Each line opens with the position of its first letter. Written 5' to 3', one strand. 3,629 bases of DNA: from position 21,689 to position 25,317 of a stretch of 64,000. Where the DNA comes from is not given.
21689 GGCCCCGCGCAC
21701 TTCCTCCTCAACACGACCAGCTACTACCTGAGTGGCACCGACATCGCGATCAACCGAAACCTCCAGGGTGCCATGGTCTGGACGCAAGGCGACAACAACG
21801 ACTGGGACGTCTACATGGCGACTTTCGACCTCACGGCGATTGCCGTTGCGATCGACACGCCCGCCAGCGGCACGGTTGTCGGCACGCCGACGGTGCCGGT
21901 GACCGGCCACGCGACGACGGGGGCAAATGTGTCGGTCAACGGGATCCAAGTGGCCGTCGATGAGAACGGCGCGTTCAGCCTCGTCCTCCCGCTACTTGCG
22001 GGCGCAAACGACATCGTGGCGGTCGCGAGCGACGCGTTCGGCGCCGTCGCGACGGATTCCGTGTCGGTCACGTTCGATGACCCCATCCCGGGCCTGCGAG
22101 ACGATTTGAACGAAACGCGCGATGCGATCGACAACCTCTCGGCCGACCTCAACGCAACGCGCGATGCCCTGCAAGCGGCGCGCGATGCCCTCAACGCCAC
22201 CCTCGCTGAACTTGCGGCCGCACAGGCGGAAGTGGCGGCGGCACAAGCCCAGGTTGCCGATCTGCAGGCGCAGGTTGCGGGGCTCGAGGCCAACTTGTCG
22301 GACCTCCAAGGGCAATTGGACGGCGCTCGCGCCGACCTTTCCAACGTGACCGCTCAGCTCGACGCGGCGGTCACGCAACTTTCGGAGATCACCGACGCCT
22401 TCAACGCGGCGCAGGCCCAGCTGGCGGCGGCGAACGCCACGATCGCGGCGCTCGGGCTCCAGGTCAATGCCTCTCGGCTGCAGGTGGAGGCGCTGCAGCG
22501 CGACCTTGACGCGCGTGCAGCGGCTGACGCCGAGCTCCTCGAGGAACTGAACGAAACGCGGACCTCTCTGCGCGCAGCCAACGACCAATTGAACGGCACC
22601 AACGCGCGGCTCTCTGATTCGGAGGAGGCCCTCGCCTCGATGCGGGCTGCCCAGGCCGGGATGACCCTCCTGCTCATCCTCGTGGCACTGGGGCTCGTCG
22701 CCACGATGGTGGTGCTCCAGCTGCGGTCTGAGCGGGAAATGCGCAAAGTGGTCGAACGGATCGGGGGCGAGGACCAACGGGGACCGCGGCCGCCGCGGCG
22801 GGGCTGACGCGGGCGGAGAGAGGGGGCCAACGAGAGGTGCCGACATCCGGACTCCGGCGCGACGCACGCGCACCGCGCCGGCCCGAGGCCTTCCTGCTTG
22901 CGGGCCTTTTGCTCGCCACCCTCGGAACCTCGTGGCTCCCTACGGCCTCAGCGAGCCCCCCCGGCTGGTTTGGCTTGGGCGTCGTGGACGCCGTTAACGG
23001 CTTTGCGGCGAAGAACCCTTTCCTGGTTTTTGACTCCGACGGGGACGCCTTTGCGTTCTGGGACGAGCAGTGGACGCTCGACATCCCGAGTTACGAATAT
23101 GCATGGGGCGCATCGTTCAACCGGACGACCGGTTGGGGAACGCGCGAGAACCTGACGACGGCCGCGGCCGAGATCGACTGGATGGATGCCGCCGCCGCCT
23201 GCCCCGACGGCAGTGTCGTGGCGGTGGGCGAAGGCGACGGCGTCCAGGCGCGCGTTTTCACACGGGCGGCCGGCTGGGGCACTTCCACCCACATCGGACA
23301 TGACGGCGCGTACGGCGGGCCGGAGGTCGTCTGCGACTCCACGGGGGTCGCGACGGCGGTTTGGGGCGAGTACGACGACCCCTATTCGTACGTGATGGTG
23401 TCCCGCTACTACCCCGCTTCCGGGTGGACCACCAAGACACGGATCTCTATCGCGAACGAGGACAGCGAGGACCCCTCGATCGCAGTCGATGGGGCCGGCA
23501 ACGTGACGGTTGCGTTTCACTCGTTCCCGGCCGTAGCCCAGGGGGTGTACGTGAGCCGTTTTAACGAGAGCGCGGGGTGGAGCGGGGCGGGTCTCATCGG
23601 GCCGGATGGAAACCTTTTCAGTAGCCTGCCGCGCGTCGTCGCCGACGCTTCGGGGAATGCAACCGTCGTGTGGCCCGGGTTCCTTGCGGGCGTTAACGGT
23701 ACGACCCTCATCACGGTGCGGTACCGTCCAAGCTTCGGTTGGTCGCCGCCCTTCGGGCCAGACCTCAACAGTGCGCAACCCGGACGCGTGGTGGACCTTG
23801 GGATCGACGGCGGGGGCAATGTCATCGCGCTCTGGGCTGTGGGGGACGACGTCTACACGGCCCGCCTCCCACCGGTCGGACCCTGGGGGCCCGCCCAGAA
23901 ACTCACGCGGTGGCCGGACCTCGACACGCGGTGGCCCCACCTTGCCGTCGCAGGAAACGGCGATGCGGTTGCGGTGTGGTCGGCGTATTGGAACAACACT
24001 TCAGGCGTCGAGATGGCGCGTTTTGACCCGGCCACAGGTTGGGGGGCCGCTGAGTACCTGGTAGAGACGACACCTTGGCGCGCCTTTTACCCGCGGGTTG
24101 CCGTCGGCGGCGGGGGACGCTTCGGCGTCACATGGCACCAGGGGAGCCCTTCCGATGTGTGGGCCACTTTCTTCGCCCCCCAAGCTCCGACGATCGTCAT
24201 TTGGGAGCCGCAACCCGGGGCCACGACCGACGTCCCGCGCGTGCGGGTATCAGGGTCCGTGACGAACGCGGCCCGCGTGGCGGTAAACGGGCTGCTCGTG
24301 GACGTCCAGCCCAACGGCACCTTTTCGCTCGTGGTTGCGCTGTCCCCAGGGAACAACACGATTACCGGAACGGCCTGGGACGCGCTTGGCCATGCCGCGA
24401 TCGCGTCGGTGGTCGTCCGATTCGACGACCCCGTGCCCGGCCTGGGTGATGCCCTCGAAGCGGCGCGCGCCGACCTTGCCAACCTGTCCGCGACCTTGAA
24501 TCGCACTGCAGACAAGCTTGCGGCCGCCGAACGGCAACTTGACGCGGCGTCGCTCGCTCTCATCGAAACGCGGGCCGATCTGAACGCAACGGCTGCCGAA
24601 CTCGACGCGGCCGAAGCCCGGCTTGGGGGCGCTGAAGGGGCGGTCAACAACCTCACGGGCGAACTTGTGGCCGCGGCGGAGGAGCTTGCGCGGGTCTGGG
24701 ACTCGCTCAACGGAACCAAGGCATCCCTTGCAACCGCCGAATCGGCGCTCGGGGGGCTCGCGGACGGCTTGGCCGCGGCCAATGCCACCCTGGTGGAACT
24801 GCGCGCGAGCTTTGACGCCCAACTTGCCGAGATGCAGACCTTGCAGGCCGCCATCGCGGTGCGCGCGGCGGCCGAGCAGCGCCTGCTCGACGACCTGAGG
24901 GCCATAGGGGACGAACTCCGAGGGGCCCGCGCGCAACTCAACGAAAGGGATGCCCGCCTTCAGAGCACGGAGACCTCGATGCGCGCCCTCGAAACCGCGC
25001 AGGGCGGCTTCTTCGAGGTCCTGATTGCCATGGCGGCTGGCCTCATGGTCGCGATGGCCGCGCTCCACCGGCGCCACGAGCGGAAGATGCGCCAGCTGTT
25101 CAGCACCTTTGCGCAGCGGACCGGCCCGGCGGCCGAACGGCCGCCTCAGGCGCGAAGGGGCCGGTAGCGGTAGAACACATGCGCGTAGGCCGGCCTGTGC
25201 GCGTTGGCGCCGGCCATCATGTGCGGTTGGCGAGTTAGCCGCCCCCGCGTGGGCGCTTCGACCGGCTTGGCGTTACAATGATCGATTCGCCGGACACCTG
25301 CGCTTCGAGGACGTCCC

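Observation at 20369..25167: Tandem paralogs with a tetrabrachion-like layout: novel 8x Trp-repeat head, Ig-like domain, sequon-studded coiled-coil stalk and C-terminal TM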

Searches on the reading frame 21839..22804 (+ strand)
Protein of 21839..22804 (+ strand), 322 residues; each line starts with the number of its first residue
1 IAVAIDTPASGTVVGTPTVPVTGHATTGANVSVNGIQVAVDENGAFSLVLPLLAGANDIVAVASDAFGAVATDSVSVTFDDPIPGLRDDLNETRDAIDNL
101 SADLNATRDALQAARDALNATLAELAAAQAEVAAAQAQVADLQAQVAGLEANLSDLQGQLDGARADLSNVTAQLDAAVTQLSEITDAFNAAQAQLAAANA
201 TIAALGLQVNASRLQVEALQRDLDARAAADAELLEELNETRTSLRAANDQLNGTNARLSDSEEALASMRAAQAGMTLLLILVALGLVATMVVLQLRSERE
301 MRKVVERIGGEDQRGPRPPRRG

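Call 57: search_solved_structures(query=window:21839-22804:+, max_evalue=0.01)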
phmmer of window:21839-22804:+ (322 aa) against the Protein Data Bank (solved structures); distinct sequences matched with E-value up to 0.01: 6.
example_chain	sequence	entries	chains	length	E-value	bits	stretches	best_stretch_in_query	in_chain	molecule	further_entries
7ong_A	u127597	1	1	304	7.4e-06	29.5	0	19-59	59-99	SAKe6BE-L1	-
4lin_A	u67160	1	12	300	0.00032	24.1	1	49-245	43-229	Tail needle protein gp26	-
7qen_A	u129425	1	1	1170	0.00073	22.9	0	100-224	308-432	Structural maintenance of chromosomes protein 2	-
6yvd_C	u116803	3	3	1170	0.00073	22.9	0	100-224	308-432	Structural maintenance of chromosomes protein 2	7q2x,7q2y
6yvu_A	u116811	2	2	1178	0.00074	22.9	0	100-224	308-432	Structural maintenance of chromosomes protein 2,Structural maintenance of chromosomes prot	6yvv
5xg2_A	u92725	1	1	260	0.0012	22.2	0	142-262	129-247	Chromosome partition protein Smc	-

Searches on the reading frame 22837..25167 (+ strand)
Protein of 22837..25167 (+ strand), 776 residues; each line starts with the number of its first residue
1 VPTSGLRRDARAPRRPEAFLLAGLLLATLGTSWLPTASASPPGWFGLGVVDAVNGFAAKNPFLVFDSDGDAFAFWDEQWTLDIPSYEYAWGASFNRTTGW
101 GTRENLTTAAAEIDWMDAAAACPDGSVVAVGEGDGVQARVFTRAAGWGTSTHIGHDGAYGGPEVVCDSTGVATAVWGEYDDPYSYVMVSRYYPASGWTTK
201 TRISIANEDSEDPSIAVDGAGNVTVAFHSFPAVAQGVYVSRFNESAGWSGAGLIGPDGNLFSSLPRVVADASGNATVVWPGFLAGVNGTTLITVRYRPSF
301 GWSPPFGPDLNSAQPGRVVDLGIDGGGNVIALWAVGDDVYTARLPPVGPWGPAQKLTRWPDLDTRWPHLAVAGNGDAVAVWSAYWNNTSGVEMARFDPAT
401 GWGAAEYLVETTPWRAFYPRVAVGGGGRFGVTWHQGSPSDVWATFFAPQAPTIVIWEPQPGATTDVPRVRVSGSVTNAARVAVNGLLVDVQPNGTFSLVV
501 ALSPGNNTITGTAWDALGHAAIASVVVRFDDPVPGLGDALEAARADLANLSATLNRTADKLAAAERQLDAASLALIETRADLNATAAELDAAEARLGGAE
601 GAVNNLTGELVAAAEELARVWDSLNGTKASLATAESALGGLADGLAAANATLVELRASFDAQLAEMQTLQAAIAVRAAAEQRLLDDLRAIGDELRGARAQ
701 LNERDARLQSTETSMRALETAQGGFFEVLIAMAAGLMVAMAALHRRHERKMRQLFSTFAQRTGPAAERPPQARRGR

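Call 3: search_protein_families(library=pfam, proteins=[window:22837-25167:+], max_evalue=1)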
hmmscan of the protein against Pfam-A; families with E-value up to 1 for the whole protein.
window:22837-25167:+ (776 aa): 9 families
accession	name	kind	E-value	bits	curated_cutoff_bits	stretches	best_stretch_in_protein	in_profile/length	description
PF09136.16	Glucodextran_B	-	1.5e-10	41.3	27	1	451-527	1-79/83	Glucodextranase, domain B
PF19220.6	Rod_CreS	-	0.00046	19.8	100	1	540-722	22-229/359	Crescentin, rod domain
PF11932.13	DUF3450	-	0.0028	17.5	32.6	1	646-723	12-89/241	Protein of unknown function (DUF3450)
PF10498.14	IFT57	-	0.03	13.8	40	1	538-626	236-321/360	Intra-flagellar transport protein 57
PF06818.20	Fez1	-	0.041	14.8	34.4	1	575-703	33-154/199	Fez1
PF24627.1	PUMA_CC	-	0.088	13.2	30.1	0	687-719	3-35/74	PUMA coiled-coil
PF16515.11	HIP1_clath_bdg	-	0.11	13.3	28.8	0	543-611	21-90/99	Clathrin-binding domain of Huntingtin-interacting protein 1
PF21636.2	PPP1R21_C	-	0.18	12.3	27.3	1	586-661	82-154/160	Protein phosphatase 1 regulatory subunit 21, C-terminal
PF15035.11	Rootletin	-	0.66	10.4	36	1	663-722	88-148/188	Ciliary rootlet component, centrosome cohesion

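Call 4: search_protein_families(library=ncbifam, proteins=[window:22837-25167:+], max_evalue=1)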
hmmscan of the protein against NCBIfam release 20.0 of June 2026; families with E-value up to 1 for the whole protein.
window:22837-25167:+ (776 aa): 17 families
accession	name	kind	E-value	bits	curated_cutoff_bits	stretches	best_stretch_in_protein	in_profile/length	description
TIGR02168.1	SMC_prok_B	equivalog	1.2e-10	39.8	567.35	1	539-721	233-415/1181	chromosome segregation protein SMC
TIGR02169.1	SMC_prok_A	equivalog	3.5e-06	25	729.4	1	557-716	229-389/1165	chromosome segregation protein SMC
NF045487.1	ASRP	equivalog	1.7e-05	23.6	300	2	615-721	121-226/593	archaea-specific SMC-related protein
NF038350.1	taxis_HmpF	equivalog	0.00039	18.9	200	1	539-704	156-320/553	pilus motility taxis protein HmpF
TIGR04320.1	Surf_Exclu_PgrA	domain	0.0013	18.1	70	1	538-632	263-360/360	SEC10/PgrA surface exclusion domain-containing protein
NF058578.1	CPR_pilus_PamR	equivalog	0.0041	16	300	1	453-529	56-138/297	pilus system RbmA-like protein PamR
NF047515.1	SpiroCoCo_C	equivalog_domain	0.019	14.1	125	1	541-694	117-255/313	SpiroCoCo family coiled-coil protein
NF005811.0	PRK07677.1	equivalog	0.027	14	318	1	535-622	14-105/254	2,4-dienoyl-CoA reductase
NF052320.1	Cbp1_fam_LP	subfamily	0.033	13.7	90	0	535-616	92-173/286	Cbp1 family collagen-binding glycoprotein adhesin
NF047516.1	LA_3659_fam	equivalog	0.049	13.2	36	0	653-720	36-103/221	LA_3659 family protein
NF047514.1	SpiroCoCo_N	equivalog_domain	0.049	13.2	75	0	653-720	36-103/221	SpiroCoCo family coiled-coil protein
TIGR00996.1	Mtu_fam_mce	paralog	0.098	11.8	140.5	1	579-701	152-278/291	MCE family protein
NF033930.1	pneumo_PspA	exception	0.13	10.9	850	1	555-708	174-339/659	pneumococcal surface protein A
NF053563.1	Rkd4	equivalog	0.16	10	860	1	542-714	223-389/747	arcadin-4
NF045780.1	TrlF_fam_ATP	equivalog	0.21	10.3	350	1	547-709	479-657/944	TrlF family AAA-like ATPase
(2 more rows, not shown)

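Call 35: find_related_loci(query=window:22837-25164:+, collection=genome_contigs, flank=8000)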
Query window:22837-25164:+ (776 aa) in genome_contigs; peptide patterns used: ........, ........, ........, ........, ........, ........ (x = any residue, [..] = any of these).
122 stretches matched a pattern, but none encodes a relative of the query by tblastn (E <= 1e-3).

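Call 36: find_encoding_contigs(protein=window:22837-25164:+, flank=3000, max_places=4)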
Protein window:22837-25164:+ (776 aa): 3 contigs read that carry it; 2 places shown.
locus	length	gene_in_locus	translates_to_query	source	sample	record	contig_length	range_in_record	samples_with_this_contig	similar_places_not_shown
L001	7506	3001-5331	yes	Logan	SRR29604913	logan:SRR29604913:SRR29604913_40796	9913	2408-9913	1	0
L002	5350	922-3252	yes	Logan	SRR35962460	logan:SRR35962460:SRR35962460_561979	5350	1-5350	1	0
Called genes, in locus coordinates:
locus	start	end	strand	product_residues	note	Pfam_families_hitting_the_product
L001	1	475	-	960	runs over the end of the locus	?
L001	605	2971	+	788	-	PF09136:Glucodextran_B (weak), PF26095:CC_Bre1 (weak), PF19220:Rod_CreS (weak), PF24161:CCDC39 (weak), PF28019:HmpF (faint)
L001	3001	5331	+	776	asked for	PF09136:Glucodextran_B (weak)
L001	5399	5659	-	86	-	PF04014:MazE_antitoxin (weak)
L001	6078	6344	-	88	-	-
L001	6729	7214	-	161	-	PF12172:zf-ChsH2, PF01796:OB_ChsH2_C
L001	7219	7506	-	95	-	?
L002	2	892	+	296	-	?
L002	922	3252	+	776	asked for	PF09136:Glucodextran_B (weak)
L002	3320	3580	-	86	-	PF04014:MazE_antitoxin (weak)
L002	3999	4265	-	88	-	-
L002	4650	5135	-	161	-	PF12172:zf-ChsH2, PF01796:OB_ChsH2_C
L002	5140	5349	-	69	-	?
